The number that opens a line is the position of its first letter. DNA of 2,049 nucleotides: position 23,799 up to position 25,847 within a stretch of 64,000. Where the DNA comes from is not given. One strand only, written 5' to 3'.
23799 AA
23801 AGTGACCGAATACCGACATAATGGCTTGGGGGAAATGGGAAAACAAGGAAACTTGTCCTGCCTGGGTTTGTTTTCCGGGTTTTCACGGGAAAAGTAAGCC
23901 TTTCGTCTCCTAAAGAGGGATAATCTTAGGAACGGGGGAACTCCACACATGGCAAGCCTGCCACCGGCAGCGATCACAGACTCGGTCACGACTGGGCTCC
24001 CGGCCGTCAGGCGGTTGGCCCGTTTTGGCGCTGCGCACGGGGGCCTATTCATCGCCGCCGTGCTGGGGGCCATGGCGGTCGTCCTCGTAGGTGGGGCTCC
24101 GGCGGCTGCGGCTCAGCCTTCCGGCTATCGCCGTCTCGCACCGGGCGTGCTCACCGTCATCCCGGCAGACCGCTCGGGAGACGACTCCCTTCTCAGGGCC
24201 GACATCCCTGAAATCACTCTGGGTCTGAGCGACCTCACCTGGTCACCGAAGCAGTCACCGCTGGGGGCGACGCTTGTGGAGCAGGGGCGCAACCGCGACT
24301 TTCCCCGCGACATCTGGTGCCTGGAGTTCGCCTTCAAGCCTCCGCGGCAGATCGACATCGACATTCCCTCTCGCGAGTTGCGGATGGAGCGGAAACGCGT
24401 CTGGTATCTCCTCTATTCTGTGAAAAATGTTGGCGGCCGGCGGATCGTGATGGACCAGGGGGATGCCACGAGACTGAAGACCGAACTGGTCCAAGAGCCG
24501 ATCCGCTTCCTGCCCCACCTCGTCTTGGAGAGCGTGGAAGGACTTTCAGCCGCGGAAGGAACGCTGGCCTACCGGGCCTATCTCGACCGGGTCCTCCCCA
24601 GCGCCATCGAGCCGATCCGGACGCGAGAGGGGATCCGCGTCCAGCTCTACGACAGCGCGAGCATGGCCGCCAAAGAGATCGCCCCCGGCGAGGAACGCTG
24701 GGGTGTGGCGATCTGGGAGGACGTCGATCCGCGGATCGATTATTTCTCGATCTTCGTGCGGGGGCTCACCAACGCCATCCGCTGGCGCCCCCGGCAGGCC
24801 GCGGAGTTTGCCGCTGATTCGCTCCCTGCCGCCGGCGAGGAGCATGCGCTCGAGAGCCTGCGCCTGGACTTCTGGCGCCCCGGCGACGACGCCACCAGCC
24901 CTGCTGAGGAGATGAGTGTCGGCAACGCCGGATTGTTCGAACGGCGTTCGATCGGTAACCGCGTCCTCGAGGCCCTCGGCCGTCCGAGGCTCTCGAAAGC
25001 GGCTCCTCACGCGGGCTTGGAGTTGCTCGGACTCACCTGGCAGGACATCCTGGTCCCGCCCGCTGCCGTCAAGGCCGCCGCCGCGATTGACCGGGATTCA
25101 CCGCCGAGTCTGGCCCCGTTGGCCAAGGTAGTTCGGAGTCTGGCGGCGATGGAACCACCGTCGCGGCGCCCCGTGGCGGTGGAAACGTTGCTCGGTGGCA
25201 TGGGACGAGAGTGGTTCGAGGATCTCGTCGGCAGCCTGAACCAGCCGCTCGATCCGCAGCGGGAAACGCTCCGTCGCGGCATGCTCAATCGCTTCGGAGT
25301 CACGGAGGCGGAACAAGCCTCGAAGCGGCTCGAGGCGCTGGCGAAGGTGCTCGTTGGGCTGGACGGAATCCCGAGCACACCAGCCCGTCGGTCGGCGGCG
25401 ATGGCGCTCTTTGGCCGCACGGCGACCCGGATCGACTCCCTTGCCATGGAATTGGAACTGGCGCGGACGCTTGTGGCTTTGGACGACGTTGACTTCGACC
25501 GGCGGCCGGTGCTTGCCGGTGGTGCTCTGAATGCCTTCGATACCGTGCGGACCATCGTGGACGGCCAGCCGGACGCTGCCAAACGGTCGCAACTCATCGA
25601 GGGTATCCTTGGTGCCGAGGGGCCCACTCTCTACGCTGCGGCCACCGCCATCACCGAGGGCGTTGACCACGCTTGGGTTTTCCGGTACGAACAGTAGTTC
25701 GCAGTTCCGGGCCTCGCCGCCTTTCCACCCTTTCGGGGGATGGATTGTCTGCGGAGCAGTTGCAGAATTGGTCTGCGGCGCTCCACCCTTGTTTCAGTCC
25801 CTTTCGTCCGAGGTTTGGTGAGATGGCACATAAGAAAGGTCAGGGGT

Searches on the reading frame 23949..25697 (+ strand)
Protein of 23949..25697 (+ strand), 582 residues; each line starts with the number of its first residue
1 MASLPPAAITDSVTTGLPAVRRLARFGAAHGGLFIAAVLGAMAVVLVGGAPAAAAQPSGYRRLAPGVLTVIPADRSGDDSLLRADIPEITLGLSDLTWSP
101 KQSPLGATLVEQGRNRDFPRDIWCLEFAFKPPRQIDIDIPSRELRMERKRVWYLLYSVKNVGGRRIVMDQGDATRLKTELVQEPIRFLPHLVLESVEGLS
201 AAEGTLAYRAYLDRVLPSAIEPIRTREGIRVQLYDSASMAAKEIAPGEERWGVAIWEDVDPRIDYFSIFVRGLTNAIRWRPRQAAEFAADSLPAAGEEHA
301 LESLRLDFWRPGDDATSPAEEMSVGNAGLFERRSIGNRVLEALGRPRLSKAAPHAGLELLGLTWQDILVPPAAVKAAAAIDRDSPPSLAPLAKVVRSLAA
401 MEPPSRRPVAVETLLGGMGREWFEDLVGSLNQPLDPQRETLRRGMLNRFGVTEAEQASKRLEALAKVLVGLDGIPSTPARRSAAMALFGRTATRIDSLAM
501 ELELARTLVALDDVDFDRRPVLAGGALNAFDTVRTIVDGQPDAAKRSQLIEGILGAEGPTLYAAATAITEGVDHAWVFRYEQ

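Call 3: search_protein_families(library=pfam, proteins=[window:23949-25697:+], max_evalue=0.1)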
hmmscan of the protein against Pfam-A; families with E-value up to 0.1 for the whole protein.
window:23949-25697:+ (582 aa): 0 families

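Call 4: search_protein_families(library=ncbifam, proteins=[window:23949-25697:+], max_evalue=0.1)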
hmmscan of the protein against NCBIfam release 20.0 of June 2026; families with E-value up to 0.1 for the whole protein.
window:23949-25697:+ (582 aa): 0 families

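Call 6: find_related_loci(query=window:23949-25697:+, collection=genome_contigs, flank=10000)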
Query window:23949-25697:+ (582 aa) in genome_contigs; peptide patterns used: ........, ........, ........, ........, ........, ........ (x = any residue, [..] = any of these).
269 stretches matched a pattern; 180 encode a relative of the query (tblastn E <= 1e-3); the best 80 are kept; 80 distinct loci.
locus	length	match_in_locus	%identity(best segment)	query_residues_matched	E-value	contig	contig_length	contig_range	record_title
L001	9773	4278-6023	69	1-582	0e+0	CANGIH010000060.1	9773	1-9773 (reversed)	MAG: Planctomycetaceae bacterium isolate Jr-28aug17-95 genome assembly, contig: Jr-28aug17-C9588, whole genome shotgun s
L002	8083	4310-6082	66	1-582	0e+0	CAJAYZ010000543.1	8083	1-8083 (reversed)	MAG: uncultured Planctomycetaceae bacterium isolate Loc080925-6m_bin-0950 genome assembly, contig: bin-0950:543/963, who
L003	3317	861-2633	66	1-582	0e+0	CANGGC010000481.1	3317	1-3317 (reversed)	MAG: Planctomycetaceae bacterium isolate Jr-28aug17-13 genome assembly, contig: Jr-28aug17-C45722, whole genome shotgun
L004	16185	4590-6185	70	51-582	0e+0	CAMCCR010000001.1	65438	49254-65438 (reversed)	MAG: Candidatus Kuenenia stuttgartiensis isolate ZE-13nov19-118 genome assembly, contig: ZE-13nov19-C335, whole genome s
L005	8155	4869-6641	66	1-582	0e+0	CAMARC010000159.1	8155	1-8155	MAG: Candidatus Kuenenia stuttgartiensis isolate GH-07nov19-106 genome assembly, contig: GH-07nov19-C16209, whole genome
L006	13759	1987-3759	66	1-582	0e+0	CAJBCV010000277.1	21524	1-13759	MAG: uncultured Planctomycetaceae bacterium isolate Loc090907-1m_bin-358 genome assembly, contig: bin-358:277/573, whole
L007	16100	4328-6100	66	1-582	0e+0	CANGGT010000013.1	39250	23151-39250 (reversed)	MAG: Planctomycetaceae bacterium isolate Jr-28jun17-107 genome assembly, contig: Jr-28jun17-C1327, whole genome shotgun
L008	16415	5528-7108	70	56-582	0e+0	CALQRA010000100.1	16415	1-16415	MAG: Candidatus Kuenenia stuttgartiensis isolate HRSG-H1-bin-26 genome assembly, contig: HRSG-H1-C2179, whole genome sho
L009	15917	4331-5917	69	54-582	0e+0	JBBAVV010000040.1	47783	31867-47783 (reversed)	MAG: Pirellulales bacterium isolate EUL_332 ctg40-EUL_332, whole genome shotgun sequence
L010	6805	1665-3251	69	54-582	0e+0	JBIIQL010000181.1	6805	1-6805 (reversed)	MAG: Pirellulales bacterium isolate ME2003-07-11_3300042290_group2_bin72 Rohwer_bin1678_scaffold_9133_c1, whole genome s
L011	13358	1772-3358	69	54-582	0e+0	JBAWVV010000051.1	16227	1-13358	MAG: Planctomycetia bacterium isolate ELA020 MAG020_51, whole genome shotgun sequence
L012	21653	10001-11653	68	31-582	0e+0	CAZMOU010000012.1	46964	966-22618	MAG TPA_asm: uncultured Chitinophaga sp. isolate binchicken_co298_368 genome assembly, contig: NODE_1164_length_46964_co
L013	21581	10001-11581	69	56-582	0e+0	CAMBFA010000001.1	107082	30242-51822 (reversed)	MAG: Candidatus Kuenenia stuttgartiensis isolate MoH-02may19-292 genome assembly, contig: MoH-02may19-C85, whole genome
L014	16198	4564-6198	66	38-582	0e+0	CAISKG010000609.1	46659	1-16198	MAG: uncultured Planctomycetaceae bacterium isolate LaPlata_bin-3722 genome assembly, contig: bin-3722:609/646, whole ge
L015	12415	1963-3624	67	29-582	0e+0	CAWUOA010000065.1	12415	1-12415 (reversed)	MAG: uncultured Planctomycetaceae bacterium isolate SRR1522971_binner23_134_1705335398 genome assembly, contig: ERZ11848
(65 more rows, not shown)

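Call 9: search_solved_structures(query=window:23949-25697:+, max_evalue=10)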
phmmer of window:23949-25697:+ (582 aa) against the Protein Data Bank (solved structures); distinct sequences matched with E-value up to 10: 1.
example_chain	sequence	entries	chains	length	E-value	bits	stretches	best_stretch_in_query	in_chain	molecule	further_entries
1rtt_A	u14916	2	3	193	0.44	12.2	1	482-541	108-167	conserved hypothetical protein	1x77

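Call 11: find_homologous_proteins(query=window:23949-25697:+, max_evalue=0.001)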
Query window:23949-25697:+ (582 aa): 516 proteins with E <= 0.001 among 8000 candidates; the best 120 are listed.
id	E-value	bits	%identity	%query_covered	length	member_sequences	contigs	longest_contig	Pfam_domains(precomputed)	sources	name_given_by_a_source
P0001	0.0e+0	1272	100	100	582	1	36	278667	-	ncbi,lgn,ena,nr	ncbi:MAG: hypothetical protein DWH79_04465 [Planctomycetota bacterium]|nr:MAG: hypothetical protein 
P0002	0.0e+0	1271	100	100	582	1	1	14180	-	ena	-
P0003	0.0e+0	1260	99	100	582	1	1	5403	-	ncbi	-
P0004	4.9e-262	889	69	100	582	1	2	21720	-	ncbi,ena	-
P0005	3.0e-252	856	70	91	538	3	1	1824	-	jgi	jgi:hypothetical protein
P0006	1.2e-251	854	71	94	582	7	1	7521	-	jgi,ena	-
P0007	1.5e-249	847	66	100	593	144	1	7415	-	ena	-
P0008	1.0e-248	845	66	100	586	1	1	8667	-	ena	-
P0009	3.0e-248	843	66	100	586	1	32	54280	-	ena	-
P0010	3.2e-248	843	66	100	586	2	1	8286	-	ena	-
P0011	5.2e-248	842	69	91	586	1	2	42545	-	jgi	-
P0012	5.3e-248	842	69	91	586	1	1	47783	-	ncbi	-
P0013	7.2e-248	842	66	100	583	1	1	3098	-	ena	-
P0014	7.6e-248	842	66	100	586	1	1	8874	-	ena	-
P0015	9.2e-248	842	66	100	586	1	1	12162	-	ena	-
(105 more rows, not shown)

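Call 26: search_protein_representatives(alignment_id=A1)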
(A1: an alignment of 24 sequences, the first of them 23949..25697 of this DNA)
Query: 24 sequences, 583 profile positions. Proteins with E-value up to 0.001 (for the whole library): 669; up to 1e-10: 442; up to 1e-30: 215. The best 150 are listed.
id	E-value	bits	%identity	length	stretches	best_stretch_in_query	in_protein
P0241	1.1e-243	826.4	-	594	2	158-581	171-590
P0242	6.5e-231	784.3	-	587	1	39-581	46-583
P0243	3.0e-218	742.5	-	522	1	72-581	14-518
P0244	1.6e-208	710.3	-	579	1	36-580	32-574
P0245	1.1e-199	681.2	-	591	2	38-554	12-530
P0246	1.3e-197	674.3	-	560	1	44-582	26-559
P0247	1.4e-189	647.8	-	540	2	36-428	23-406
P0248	2.3e-185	633.9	-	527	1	115-488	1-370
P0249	3.7e-172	590.3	-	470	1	44-360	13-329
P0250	9.4e-170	582.3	-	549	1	42-580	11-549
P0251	9.4e-169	579.0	-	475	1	38-345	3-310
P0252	2.8e-166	570.9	-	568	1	38-581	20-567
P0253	2.9e-149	514.7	-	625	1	29-580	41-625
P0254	3.2e-149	514.5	-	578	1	66-580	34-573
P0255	2.3e-136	472.1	-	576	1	38-580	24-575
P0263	3.7e-67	243.6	-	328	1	44-325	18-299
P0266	7.7e-65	235.9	-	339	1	32-324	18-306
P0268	2.1e-64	234.5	-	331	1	30-334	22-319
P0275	1.7e-61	224.9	-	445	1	49-326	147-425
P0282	2.1e-59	217.9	-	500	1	17-324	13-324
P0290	1.8e-55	204.9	-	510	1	46-324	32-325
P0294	6.2e-55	203.2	-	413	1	49-324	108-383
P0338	2.5e-46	174.8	-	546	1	53-324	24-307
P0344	7.3e-46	173.3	-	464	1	58-329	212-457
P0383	3.2e-40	154.6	-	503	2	209-328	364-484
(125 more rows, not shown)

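Call 27: search_protein_families(library=pfam, proteins=[P0263, P0266, P0268, P0275, P0282, P0290, P0294, P0338, P0344, P0383], max_evalue=0.01)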
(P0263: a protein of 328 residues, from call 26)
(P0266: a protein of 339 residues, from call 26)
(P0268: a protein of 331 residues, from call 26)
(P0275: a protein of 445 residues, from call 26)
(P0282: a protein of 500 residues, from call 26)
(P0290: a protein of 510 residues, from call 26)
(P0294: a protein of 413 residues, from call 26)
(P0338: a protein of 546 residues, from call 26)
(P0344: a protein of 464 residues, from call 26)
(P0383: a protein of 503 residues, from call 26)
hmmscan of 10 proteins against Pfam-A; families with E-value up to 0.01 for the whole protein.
P0263 (328 aa): 0 families

P0266 (339 aa): 0 families

P0268 (331 aa): 0 families

P0275 (445 aa): 0 families

P0282 (500 aa): 1 family
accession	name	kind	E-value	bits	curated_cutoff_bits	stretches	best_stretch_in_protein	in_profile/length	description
PF01476.26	LysM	-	4.6e-06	26.9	20.9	0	339-384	4-43/43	LysM domain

P0290 (510 aa): 0 families

P0294 (413 aa): 0 families

P0338 (546 aa): 4 families
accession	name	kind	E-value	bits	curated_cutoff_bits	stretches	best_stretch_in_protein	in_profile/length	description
PF13202.12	EF-hand_5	-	6.7e-05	22.6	25.9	0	320-336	4-20/25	EF hand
PF00036.39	EF-hand_1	-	0.0001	22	25.4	0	345-367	2-24/29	EF hand domain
PF13499.12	EF-hand_7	-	0.00038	21.2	30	0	316-367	3-64/67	EF-hand domain pair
PF13405.12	EF-hand_6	-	0.00088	19.3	25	0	318-337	3-22/30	EF-hand domain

P0344 (464 aa): 0 families

P0383 (503 aa): 1 family
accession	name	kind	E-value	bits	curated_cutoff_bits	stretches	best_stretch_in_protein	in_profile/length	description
PF04425.17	Bul1_N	-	0.0036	16.6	28.7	1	172-237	369-434/451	Bul1 N terminus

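Call 29: predict_structure(alignment_id=A1)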
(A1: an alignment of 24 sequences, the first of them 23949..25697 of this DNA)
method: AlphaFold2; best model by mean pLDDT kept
length: 582 residues; sequences in the alignment: 24
mean_pLDDT: 64.5   pTM: 0.48
mean pLDDT of the five models: 64.5, 63.8, 61.4, 60.8, 59.3
residues with pLDDT >= 90: 109; 70-90: 187; 50-70: 81; < 50: 205
segments of 3 or more residues with pLDDT < 50: 1-37, 39-121, 192-203, 271-282, 289-327, 375-378, 568-582
pLDDT, mean of each block of 10 residues (from residue 1): 28 30 36 44 42 33 25 29 28 32 31 35 62 80 79 81 66 63 67 39 50 75 86 77 81 74 53 40 50 42 30 33 42 81 85 94 87 51 76 95 93 93 92 84 91 88 95 87 91 91 93 82 75 86 88 84 63 40 40
secondary structure, 60 per line:
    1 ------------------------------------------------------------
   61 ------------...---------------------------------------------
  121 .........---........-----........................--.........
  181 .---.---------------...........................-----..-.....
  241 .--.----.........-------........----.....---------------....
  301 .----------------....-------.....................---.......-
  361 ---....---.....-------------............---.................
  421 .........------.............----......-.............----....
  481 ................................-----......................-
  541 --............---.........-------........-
elements in order: E121-129 E133-140 E146-169 E172-181 H201-227 H236-241 E249-257 E265-272 E277-281 E297-301 H318-321 H329-349 H353-359 H364-367 H371-375 H389-400 H404-429 H436-448 H453-458 H460-472 H477-512 H518-539 H543-554 H558-566 E574-581

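Call 35: fold_search(model_id=the predicted structure, library=pdb)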
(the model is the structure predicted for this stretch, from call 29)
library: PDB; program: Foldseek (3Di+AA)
matches with E <= 10: 396; with E <= 0.001: 0
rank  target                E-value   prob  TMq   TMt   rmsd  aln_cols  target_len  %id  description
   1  4atv_A                1.5e-01  0.11  0.10  0.13  20.6       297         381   15  STRUCTURE OF A TRIPLE MUTANT OF THE NHAA DIMER, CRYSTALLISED AT LOW PH (released 2013-07-10)
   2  4au5_B                1.8e-01  0.08  0.09  0.11  19.2       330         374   11  Structure of the NhaA dimer, crystallised at low pH (released 2013-07-10)
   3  7a0y_A                2.0e-01  0.08  0.09  0.12  19.4       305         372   15  Structure of dimeric sodium proton antiporter NhaA K300R variant, at pH 8.2, crystallized with chimeric Fab antibodies (released 2022-02-23)
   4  4atv_B                4.0e-01  0.06  0.09  0.12  18.8       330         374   13  STRUCTURE OF A TRIPLE MUTANT OF THE NHAA DIMER, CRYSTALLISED AT LOW PH (released 2013-07-10)
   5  8g2z_4R               4.9e-01  0.02  0.05  0.05  42.6       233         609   11  48-nm doublet microtubule from Tetrahymena thermophila strain CU428 (released 2023-06-14)
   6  9v1i_lE               5.1e-01  0.04  0.07  0.09  25.9       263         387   10  Cryo- EM structure of ribosomal large subunit (LSU) from Entamoeba histolytica at 2.8 angstrom resolution (released 2025-10-08)
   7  6vfk_B                6.0e-01  0.05  0.08  0.13  22.6       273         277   16  De novo designed tetrahedral nanoparticle T33_dn10 displaying 4 copies of BG505-SOSIP trimer on the surface (released 2020-07-22)
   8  9j3v_B                6.3e-01  0.03  0.07  0.10  22.7       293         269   12  Fe2+/Fe2+ PolF-L-isoleucine complex (released 2025-10-08)
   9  6ibl_B                7.0e-01  0.02  0.07  0.08  22.3       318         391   12  ACTIVATED TURKEY BETA1 ADRENOCEPTOR WITH BOUND AGONIST FORMOTEROL AND NANOBODY Nb80 (released 2019-01-09)
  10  7a0w_A                7.8e-01  0.04  0.08  0.11  19.4       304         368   13  Structure of dimeric sodium proton antiporter NhaA, at pH 8.5, crystallized with chimeric Fab antibodies (released 2022-02-23)
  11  9y9y_D                7.8e-01  0.04  0.09  0.13  24.5       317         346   16  Crystal structure of DNA integrity scanning protein DisA from Mycobacterium tuberculosis in complex with cyclic di-AMP (released 2025-09-24)
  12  8dcr_R                8.2e-01  0.04  0.09  0.14  18.1       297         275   10  Cryo-EM structure of dobutamine-bound beta1-adrenergic receptor in complex with heterotrimeric Gs-protein (released 2022-07-27)
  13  2zd9_D                9.1e-01  0.06  0.09  0.18  17.9       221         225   15  Structure of a Bacterial Cyclic-Nucleotide Regulated Ion Channel (released 2008-12-02)
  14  8esq_B                9.1e-01  0.04  0.06  0.09  25.9       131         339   11  Ytm1 associated nascent 60S ribosome State 2 (released 2022-11-30)
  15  6m3q_F                9.6e-01  0.03  0.08  0.12  40.3       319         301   17  Crystal structure of AnkB/beta4-spectrin complex (released 2020-05-13)
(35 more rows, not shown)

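Call 39: find_related_loci(query=A3, collection=metagenome_contigs, flank=10000)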
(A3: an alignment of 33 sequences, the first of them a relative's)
Query A3 (328 aa) in metagenome_contigs; peptide patterns used: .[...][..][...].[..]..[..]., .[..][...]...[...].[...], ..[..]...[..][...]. (x = any residue, [..] = any of these).
600 stretches matched a pattern (row limit reached: there are more); 466 encode a relative of the query (tblastn E <= 1e-3); the best 80 are kept; 80 distinct loci.
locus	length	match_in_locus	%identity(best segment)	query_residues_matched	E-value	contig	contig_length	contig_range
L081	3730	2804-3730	64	4-307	5e-136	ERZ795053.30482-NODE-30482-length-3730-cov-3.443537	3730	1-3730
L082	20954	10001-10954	60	11-328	1e-131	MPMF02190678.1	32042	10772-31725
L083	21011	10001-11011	57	8-328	7e-128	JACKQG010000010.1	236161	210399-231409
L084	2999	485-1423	59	16-328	2e-132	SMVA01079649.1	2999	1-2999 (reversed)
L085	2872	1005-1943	59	16-328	5e-127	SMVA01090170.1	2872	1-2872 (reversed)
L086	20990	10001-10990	54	5-328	1e-115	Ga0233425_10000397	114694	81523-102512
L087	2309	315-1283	55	8-328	4e-121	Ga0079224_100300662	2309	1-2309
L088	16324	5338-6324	54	1-328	4e-114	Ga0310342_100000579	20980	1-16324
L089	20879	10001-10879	60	34-328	6e-112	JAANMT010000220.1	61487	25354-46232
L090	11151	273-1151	56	36-328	8e-111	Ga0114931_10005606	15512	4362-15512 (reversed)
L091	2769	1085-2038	53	8-328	8e-112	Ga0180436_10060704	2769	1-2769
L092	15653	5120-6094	52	1-328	4e-106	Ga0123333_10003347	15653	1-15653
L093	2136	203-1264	49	13-328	7e-112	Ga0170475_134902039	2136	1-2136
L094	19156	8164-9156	52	9-328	3e-106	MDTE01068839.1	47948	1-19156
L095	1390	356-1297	52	15-328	9e-114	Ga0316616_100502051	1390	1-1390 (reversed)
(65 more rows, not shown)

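Call 47: find_homologous_proteins(query=P0255, max_evalue=0.001)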
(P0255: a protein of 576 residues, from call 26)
Query P0255 (576 aa): 245 proteins with E <= 0.001 among 8000 candidates; the best 120 are listed.
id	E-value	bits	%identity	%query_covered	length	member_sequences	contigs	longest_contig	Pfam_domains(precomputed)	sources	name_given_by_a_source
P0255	0.0e+0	1283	100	100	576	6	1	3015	-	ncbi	ncbi:MAG: hypothetical protein ACKOCN_11535 [Planctomycetaceae bacterium]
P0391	1.2e-233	795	69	94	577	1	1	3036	-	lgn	-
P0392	1.8e-226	772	64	99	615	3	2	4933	-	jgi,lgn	-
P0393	5.3e-220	750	64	96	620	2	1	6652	-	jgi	jgi:hypothetical protein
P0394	1.2e-99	353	37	98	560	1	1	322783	-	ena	-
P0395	1.4e-99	353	37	98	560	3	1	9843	-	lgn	-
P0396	1.8e-99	352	37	98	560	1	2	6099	-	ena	-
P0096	2.1e-99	352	40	94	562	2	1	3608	-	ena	-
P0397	2.3e-99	352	37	98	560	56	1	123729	-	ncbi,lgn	ncbi:MAG: hypothetical protein WCR23_02955 [Planctomycetota bacterium]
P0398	3.3e-99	351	37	98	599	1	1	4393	-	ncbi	-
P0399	4.9e-99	351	37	98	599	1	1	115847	-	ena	-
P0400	6.4e-99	350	37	98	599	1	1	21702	-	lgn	-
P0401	1.2e-98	350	37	98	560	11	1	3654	-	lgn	-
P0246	1.6e-98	349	37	98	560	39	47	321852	-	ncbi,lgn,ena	-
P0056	4.5e-98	348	40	92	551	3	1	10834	-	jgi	-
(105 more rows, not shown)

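Call 48: find_encoding_contigs(protein=P0393, flank=10000, max_places=3)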
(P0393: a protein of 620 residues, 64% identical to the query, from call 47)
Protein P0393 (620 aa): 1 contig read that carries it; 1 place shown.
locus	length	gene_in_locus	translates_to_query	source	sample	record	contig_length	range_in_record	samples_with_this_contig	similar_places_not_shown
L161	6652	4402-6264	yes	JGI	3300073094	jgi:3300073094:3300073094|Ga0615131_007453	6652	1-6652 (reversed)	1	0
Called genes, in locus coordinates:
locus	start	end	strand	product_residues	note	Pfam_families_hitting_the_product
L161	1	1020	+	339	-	?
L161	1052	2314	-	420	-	PF00465:Fe-ADH, PF13685:Fe-ADH_2, PF01761:DHQ_synthase, PF24621:DHQS_C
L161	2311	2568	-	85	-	-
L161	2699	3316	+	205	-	-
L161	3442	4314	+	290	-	PF00142:Fer4_NifH (weak), PF01656:CbiA, PF02374:ArsA_ATPase (weak), PF06564:CBP_BcsQ (weak), PF09140:MipZ, PF10609:ParA, PF13614:AAA_31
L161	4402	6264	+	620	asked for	-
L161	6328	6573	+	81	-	PF01016:Ribosomal_L27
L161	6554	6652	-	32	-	?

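Call 49: find_encoding_contigs(protein=P0392, flank=10000, max_places=3)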
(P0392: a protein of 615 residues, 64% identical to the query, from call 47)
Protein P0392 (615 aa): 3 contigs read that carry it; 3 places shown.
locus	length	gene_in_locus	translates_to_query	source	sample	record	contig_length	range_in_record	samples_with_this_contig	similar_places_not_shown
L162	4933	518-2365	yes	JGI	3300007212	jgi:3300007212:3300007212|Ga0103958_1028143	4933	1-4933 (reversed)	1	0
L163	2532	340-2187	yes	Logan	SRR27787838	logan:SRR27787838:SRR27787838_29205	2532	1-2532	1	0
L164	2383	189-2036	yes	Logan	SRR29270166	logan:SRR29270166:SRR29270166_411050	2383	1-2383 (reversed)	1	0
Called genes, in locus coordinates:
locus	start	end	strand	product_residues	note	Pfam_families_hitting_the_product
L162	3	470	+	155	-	?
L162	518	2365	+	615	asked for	-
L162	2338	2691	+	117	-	PF01016:Ribosomal_L27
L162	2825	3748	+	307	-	PF01018:GTP1_OBG, PF02421:FeoB_N (weak), PF01926:MMR_HSR1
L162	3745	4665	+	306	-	PF03309:Pan_kinase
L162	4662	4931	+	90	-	?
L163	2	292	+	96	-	?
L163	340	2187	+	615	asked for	-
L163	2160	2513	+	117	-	PF01016:Ribosomal_L27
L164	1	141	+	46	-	?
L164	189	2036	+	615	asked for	-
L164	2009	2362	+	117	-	PF01016:Ribosomal_L27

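Call 67: search_protein_families(library=padloc, proteins=[window:23949-25697:+], max_evalue=0.01)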
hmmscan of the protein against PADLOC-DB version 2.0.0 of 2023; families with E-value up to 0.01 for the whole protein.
window:23949-25697:+ (582 aa): 0 families
